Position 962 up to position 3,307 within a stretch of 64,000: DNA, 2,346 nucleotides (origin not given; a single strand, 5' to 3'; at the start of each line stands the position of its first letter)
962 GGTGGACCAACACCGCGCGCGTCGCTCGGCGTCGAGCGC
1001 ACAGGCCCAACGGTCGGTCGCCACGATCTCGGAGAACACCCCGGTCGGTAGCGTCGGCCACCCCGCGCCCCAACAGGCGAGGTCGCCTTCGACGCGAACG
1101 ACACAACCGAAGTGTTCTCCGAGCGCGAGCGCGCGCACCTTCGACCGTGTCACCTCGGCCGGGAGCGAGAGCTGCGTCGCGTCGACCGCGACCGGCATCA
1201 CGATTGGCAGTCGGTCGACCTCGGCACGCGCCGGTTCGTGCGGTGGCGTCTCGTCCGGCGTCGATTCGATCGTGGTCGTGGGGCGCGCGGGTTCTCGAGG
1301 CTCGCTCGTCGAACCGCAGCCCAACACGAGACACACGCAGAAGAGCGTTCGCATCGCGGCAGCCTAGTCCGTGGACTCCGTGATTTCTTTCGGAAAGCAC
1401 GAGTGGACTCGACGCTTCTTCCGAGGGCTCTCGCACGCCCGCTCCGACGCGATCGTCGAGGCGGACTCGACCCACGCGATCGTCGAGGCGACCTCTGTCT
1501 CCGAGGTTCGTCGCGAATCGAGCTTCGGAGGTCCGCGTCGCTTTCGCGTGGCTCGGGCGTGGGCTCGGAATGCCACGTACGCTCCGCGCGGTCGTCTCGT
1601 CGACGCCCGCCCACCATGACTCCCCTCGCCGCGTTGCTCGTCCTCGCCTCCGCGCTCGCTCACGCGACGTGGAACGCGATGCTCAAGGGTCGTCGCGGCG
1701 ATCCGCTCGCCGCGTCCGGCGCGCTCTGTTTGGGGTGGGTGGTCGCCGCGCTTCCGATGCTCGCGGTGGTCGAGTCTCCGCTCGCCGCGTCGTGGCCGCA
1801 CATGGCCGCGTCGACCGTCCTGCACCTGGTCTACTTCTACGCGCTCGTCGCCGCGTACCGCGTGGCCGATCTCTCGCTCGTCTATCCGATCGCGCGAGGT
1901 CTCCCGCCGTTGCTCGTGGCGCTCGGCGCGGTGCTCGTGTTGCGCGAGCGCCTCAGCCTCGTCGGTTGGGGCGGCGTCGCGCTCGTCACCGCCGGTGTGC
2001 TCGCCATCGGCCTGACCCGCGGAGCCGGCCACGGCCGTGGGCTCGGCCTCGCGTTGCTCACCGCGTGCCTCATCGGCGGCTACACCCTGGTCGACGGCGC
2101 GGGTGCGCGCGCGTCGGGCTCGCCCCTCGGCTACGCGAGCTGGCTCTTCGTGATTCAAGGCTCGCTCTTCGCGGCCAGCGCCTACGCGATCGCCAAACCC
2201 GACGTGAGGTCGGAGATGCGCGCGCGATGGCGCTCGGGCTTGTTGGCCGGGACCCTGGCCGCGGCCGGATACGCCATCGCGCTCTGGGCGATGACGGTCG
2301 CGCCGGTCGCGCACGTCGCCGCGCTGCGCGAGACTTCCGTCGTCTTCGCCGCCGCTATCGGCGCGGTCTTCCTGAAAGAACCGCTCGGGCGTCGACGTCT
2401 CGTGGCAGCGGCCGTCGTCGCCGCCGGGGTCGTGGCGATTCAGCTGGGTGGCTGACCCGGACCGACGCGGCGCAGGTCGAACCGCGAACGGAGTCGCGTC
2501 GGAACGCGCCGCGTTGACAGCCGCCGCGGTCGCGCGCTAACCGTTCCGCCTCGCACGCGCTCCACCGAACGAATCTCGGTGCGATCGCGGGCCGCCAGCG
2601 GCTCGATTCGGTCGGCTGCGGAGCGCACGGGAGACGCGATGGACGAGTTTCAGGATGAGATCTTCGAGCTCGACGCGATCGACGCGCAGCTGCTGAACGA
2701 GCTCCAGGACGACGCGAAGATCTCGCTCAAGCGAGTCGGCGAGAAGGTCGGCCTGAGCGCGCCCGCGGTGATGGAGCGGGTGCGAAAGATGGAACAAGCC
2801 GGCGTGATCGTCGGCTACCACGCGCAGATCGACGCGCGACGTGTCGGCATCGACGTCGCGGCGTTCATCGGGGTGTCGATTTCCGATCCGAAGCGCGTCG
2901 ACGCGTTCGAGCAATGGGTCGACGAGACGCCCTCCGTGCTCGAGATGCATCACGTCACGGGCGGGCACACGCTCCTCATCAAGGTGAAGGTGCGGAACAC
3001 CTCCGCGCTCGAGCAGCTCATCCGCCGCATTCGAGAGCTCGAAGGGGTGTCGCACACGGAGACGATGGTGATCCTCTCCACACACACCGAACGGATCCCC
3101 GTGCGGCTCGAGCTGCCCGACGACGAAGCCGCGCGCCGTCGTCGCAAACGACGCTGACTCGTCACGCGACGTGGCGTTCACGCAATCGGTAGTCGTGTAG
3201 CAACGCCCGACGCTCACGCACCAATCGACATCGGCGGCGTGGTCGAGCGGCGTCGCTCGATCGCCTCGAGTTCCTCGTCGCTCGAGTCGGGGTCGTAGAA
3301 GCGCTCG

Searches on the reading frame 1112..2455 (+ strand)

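Call 28: search_protein_families(library=pfam, proteins=[window:1112-2455:+], max_evalue=0.01)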
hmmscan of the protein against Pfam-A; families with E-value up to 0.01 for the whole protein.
window:1112-2455:+ (447 aa): 1 family
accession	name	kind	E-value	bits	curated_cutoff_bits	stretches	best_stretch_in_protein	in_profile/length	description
PF00892.27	EamA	-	4.4e-18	66.3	28.2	2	310-443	3-133/135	EamA-like transporter family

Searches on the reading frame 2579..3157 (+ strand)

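Call 28: search_protein_families(library=pfam, proteins=[window:2579-3157:+], max_evalue=0.01)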
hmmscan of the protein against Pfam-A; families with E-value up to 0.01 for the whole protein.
window:2579-3157:+ (192 aa): 8 families
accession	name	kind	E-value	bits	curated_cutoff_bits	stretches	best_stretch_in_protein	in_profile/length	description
PF01037.27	AsnC_trans_reg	-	2.9e-19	69.2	25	1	98-168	2-73/73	Lrp/AsnC ligand binding domain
PF13404.12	HTH_AsnC-type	-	8.6e-16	57.9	27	1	31-72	1-42/42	AsnC-type helix-turn-helix domain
PF13412.12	HTH_24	-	2.7e-13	49.7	21.9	1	31-77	1-47/48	Winged helix-turn-helix DNA-binding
PF12802.13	MarR_2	-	0.00047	20.7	27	1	32-80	4-53/61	MarR family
PF13291.12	ACT_4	-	0.0013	19.8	27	1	129-158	47-76/80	ACT domain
PF20575.4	HTH_63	-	0.0049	17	23.9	0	57-121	21-85/148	Helix-turn-helix domain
PF22451.2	NirdL-like_HTH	-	0.0052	16.8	27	1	53-77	22-46/47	Siroheme decarboxylase NirDL-like HTH domain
PF24270.1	HTH_Cmi2_C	-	0.0083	16.8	27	0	15-77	55-118/125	Cmi2, C-terminal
